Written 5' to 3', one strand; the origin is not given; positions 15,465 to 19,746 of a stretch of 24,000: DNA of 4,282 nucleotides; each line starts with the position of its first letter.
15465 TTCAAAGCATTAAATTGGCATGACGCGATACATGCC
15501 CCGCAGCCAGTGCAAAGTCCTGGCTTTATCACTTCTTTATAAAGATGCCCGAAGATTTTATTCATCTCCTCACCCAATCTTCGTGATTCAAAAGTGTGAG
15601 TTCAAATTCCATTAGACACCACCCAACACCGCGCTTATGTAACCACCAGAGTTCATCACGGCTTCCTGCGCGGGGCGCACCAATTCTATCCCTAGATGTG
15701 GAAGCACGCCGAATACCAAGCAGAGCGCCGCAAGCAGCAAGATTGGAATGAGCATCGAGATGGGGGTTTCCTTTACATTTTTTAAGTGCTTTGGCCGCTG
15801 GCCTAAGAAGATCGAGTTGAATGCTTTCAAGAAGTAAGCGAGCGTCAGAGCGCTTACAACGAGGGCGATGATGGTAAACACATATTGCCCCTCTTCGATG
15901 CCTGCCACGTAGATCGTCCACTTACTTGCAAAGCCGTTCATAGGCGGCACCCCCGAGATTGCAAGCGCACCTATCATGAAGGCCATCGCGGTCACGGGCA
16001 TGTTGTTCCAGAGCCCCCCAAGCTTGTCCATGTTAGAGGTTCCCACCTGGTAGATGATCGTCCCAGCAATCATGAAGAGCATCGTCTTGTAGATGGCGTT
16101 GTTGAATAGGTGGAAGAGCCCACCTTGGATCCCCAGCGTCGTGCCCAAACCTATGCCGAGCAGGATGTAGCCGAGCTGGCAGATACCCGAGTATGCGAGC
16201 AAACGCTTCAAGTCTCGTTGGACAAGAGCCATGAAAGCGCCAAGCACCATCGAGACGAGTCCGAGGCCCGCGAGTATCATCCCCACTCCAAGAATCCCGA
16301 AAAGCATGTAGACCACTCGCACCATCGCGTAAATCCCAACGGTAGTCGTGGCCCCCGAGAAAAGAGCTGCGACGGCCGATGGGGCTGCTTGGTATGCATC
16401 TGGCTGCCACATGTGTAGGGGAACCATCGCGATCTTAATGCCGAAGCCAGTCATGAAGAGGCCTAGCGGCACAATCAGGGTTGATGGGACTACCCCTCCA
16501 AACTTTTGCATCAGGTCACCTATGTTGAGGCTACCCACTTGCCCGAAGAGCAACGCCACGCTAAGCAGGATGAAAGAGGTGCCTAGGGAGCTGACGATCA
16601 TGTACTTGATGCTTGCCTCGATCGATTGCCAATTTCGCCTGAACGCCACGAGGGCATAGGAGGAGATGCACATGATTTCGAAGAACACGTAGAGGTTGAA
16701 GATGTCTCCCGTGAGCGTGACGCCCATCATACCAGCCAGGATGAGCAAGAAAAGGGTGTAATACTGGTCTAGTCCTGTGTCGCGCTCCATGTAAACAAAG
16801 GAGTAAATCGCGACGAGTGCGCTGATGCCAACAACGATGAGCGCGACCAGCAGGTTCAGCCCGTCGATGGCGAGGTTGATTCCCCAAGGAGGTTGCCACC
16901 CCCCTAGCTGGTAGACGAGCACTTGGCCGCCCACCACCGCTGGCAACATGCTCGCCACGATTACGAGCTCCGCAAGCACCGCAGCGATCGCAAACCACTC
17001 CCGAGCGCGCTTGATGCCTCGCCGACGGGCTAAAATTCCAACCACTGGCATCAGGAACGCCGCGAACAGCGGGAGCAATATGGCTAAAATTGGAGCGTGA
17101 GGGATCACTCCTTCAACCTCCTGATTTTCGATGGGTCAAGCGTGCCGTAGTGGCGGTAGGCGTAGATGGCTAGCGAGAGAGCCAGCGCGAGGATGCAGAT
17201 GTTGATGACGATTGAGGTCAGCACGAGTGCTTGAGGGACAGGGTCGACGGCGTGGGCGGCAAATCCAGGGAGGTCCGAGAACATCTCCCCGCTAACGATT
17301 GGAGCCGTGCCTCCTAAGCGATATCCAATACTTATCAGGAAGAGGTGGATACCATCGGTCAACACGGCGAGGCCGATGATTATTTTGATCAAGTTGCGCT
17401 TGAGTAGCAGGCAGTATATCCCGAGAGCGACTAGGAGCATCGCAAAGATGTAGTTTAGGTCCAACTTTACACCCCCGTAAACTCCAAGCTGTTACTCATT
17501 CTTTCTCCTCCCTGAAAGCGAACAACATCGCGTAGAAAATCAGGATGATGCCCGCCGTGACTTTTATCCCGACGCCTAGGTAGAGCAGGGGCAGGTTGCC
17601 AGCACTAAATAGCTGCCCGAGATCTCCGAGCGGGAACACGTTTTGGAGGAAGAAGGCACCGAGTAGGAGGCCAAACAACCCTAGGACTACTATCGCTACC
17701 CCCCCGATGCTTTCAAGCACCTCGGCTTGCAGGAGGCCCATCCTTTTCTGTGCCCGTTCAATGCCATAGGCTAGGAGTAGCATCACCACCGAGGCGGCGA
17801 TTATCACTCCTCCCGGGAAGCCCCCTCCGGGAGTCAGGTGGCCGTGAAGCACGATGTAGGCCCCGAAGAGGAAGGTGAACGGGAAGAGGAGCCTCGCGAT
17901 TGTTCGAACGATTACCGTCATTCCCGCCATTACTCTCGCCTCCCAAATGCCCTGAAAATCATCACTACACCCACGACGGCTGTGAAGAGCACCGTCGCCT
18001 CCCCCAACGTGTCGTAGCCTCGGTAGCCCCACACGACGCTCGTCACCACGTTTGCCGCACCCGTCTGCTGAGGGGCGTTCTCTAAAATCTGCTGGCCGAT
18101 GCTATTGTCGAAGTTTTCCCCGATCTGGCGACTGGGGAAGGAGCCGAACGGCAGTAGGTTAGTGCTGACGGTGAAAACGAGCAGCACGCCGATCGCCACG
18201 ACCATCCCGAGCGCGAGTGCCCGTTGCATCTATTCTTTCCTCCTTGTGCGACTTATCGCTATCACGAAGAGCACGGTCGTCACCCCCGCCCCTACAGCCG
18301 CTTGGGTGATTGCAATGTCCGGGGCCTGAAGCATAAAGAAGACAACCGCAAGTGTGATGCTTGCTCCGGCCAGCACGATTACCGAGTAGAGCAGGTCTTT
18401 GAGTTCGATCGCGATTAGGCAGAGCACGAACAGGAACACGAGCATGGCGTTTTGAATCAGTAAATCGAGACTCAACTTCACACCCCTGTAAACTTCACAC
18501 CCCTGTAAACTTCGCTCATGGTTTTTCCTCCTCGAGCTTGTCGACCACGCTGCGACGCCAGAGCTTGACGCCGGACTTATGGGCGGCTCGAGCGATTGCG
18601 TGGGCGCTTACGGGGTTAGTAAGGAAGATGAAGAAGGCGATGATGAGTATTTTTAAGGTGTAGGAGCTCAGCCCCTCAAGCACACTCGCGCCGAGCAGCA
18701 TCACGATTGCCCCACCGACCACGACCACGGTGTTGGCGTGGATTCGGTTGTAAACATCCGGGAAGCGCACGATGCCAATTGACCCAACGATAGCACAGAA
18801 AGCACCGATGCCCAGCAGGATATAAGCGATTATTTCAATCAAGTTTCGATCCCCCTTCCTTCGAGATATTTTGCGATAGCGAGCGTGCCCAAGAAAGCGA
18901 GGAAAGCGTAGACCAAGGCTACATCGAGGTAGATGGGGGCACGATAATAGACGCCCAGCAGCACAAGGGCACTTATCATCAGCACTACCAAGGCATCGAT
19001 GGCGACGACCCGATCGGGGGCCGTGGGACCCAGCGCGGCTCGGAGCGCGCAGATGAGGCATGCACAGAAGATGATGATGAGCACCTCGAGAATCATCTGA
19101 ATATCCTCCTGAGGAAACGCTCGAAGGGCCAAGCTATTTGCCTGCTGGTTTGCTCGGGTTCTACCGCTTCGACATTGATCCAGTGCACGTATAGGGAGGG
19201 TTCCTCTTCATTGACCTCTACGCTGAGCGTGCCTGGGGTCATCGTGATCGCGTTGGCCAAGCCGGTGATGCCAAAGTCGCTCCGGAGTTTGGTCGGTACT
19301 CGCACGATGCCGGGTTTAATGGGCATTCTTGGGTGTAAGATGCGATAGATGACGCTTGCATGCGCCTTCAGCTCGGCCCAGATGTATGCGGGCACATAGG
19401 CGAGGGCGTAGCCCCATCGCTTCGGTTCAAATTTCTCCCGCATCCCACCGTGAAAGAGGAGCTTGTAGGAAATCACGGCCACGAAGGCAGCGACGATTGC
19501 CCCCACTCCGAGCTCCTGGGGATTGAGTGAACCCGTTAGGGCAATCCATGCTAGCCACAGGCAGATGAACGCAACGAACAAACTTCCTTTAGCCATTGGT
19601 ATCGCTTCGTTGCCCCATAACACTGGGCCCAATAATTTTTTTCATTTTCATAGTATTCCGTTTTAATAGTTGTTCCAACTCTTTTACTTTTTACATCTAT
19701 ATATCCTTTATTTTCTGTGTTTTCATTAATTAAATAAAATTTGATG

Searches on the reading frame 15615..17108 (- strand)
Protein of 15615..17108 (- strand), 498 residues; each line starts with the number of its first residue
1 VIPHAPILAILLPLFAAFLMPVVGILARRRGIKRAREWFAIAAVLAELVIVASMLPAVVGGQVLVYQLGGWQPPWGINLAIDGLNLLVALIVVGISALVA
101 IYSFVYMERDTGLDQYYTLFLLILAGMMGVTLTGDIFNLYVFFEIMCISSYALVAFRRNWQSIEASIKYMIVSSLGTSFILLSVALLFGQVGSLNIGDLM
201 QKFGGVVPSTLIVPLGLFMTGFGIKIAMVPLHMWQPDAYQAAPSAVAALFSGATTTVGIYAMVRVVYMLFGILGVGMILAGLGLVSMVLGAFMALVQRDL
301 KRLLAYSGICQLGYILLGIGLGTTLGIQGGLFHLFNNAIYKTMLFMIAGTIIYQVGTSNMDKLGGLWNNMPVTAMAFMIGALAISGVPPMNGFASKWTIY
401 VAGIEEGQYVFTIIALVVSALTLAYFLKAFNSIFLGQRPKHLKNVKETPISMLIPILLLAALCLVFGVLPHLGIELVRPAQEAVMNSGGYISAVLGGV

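Call 7: search_protein_families(library=pfam, proteins=[window:15615-17108:-])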
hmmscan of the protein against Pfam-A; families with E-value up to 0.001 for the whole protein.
window:15615-17108:- (498 aa): 3 families
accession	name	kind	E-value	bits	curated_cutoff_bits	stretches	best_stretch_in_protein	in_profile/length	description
PF00361.26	Proton_antipo_M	-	5e-66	223.3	21.5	1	135-422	3-294/294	NADH:quinone oxidoreductase/Mrp antiporter, TM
PF00662.26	Proton_antipo_N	-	3.5e-09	36.9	24.5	1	77-117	11-51/51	NADH-Ubiquinone oxidoreductase (complex I), chain 5 N-terminus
PF10125.14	NADHdeh_related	-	6e-07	29.5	27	1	126-217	78-172/218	NADH dehydrogenase I, subunit N related protein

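Call 8: search_protein_families(library=ncbifam, proteins=[window:15615-17108:-])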
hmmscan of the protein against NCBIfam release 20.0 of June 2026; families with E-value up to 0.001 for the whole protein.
window:15615-17108:- (498 aa): 76 families (the best 25 are shown)
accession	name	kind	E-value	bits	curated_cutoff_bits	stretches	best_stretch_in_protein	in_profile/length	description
NF006240.0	PRK08376.1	subfamily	1.5e-137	459.7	662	1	4-497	5-520/521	putative monovalent cation/H+ antiporter subunit D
NF006241.0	PRK08377.1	equivalog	3.2e-108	362.9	645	1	6-494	5-487/494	NADH dehydrogenase subunit N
NF009306.0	PRK12663.1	equivalog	1.7e-107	360.3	542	1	10-495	6-492/498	Na+/H+ antiporter subunit D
NF006419.0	PRK08668.1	equivalog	2.7e-97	327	617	1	33-479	22-476/613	NADH dehydrogenase subunit M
NF005818.0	PRK07691.1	equivalog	3.3e-96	323.2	586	1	7-496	7-495/496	Na+/H+ antiporter subunit D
NF009305.0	PRK12662.1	equivalog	7.6e-93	311.9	700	1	3-470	3-476/492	putative monovalent cation/H+ antiporter subunit D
NF005086.0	PRK06521.1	equivalog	8.4e-93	312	667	1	10-487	8-509/669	hydrogenase 4 subunit B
NF009288.0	PRK12648.1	equivalog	1.3e-84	284.9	1104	1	9-486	6-488/954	monovalent cation/H+ antiporter subunit A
NF009308.0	PRK12665.1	equivalog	3e-83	280.2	585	1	7-439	10-443/531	Na+/H+ antiporter subunit D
NF009310.0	PRK12668.1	equivalog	6.2e-81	272.9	564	1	18-473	10-437/584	Na(+)/H(+) antiporter subunit D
TIGR00944.1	2a6301s04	subfamily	2.1e-80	271.3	692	1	7-466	4-458/463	multicomponent K+/H+ antiporter, MrpD/PhaD subunit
TIGR00940.1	2a6301s01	subfamily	2.6e-80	270.8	920.45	1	9-486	4-506/793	monovalent cation:proton antiporter subunit A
NF009287.0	PRK12647.1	equivalog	1.8e-77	261.6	937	1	10-486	3-484/773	putative monovalent cation/H+ antiporter subunit A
NF006238.0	PRK08375.1-4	equivalog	2.6e-77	260.8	626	1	9-441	3-437/531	putative monovalent cation/H+ antiporter subunit D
NF004920.0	PRK06277.1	equivalog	2.6e-77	260.6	578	1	8-480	6-471/478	energy conserving hydrogenase EhbF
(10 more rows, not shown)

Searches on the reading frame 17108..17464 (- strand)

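Call 7: search_protein_families(library=pfam, proteins=[window:17108-17464:-])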
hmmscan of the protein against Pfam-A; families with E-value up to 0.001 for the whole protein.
window:17108-17464:- (119 aa): 1 family
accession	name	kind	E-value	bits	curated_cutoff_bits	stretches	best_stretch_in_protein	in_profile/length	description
PF00420.29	Oxidored_q2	-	8.9e-25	86.7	26.1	1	5-118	3-94/95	NADH-ubiquinone/plastoquinone oxidoreductase chain 4L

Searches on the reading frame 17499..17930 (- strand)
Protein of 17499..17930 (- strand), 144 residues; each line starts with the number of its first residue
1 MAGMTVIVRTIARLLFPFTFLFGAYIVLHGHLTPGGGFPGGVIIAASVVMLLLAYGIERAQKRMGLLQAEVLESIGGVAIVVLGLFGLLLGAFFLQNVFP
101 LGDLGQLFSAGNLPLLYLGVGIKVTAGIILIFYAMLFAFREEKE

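Call 59: search_protein_families(library=pfam, proteins=[window:17499-17930:-], max_evalue=0.001)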
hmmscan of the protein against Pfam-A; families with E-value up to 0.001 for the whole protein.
window:17499-17930:- (144 aa): 1 family
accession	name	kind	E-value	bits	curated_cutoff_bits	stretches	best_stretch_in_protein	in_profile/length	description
PF04039.18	MnhB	-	3.1e-28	99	22.5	1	7-129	1-126/127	Domain related to MnhB subunit of Na+/H+ antiporter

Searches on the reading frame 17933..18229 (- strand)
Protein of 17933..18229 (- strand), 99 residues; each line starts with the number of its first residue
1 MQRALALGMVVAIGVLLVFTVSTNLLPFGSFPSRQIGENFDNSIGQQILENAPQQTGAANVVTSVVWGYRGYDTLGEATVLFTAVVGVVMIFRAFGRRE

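Call 59: search_protein_families(library=pfam, proteins=[window:17933-18229:-], max_evalue=0.001)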
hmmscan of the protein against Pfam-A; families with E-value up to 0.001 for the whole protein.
window:17933-18229:- (99 aa): 1 family
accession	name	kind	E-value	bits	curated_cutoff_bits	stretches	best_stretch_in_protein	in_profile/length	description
PF20501.3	MbhE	-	2e-09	37.8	27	1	38-95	27-84/98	MBH, subunit E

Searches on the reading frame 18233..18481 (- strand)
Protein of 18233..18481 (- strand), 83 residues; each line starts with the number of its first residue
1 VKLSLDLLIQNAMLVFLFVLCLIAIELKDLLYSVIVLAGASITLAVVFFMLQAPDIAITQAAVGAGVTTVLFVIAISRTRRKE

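Call 59: search_protein_families(library=pfam, proteins=[window:18233-18481:-], max_evalue=0.001)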
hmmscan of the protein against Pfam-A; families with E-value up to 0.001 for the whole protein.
window:18233-18481:- (83 aa): 2 families
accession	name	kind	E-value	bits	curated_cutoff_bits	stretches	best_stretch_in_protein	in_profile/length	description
PF13244.11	MbhD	-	3.8e-18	65.8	27.2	1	15-81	1-67/67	MBH, subunit D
PF00499.25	Oxidored_q3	-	3.1e-06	27.4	33.2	1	22-79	3-60/146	NADH-ubiquinone/plastoquinone oxidoreductase chain 6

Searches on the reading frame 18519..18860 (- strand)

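Call 59: search_protein_families(library=pfam, proteins=[window:18519-18860:-], max_evalue=0.001)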
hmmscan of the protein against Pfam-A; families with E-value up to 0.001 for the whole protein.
window:18519-18860:- (114 aa): 1 family
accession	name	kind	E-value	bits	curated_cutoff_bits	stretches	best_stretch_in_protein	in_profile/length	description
PF03334.19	PhaG_MnhG_YufB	-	1.8e-25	89.4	23.4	1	15-94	1-80/80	Na+/H+ antiporter subunit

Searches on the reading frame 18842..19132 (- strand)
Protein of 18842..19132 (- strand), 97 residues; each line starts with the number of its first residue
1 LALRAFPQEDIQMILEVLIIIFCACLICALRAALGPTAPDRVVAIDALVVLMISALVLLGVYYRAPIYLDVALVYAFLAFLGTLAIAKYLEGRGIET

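Call 59: search_protein_families(library=pfam, proteins=[window:18842-19132:-], max_evalue=0.001)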
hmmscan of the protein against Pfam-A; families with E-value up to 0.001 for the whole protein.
window:18842-19132:- (97 aa): 1 family
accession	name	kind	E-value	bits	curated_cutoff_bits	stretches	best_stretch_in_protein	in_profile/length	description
PF04066.18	MrpF_PhaF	-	3.9e-20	72.5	23.3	1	39-91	1-53/53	Multiple resistance and pH regulation protein F (MrpF / PhaF)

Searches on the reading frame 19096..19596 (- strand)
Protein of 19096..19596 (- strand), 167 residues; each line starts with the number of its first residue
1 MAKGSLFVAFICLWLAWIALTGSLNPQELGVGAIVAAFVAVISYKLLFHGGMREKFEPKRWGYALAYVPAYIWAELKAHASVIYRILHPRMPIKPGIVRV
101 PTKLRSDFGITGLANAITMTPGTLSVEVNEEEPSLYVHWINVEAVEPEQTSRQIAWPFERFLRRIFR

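Call 59: search_protein_families(library=pfam, proteins=[window:19096-19596:-], max_evalue=0.001)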
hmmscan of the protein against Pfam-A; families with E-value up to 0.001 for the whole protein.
window:19096-19596:- (167 aa): 1 family
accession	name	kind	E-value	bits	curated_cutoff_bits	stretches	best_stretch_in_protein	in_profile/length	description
PF01899.21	MNHE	-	5e-42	143.6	27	1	11-165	2-145/145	Na+/H+ ion antiporter subunit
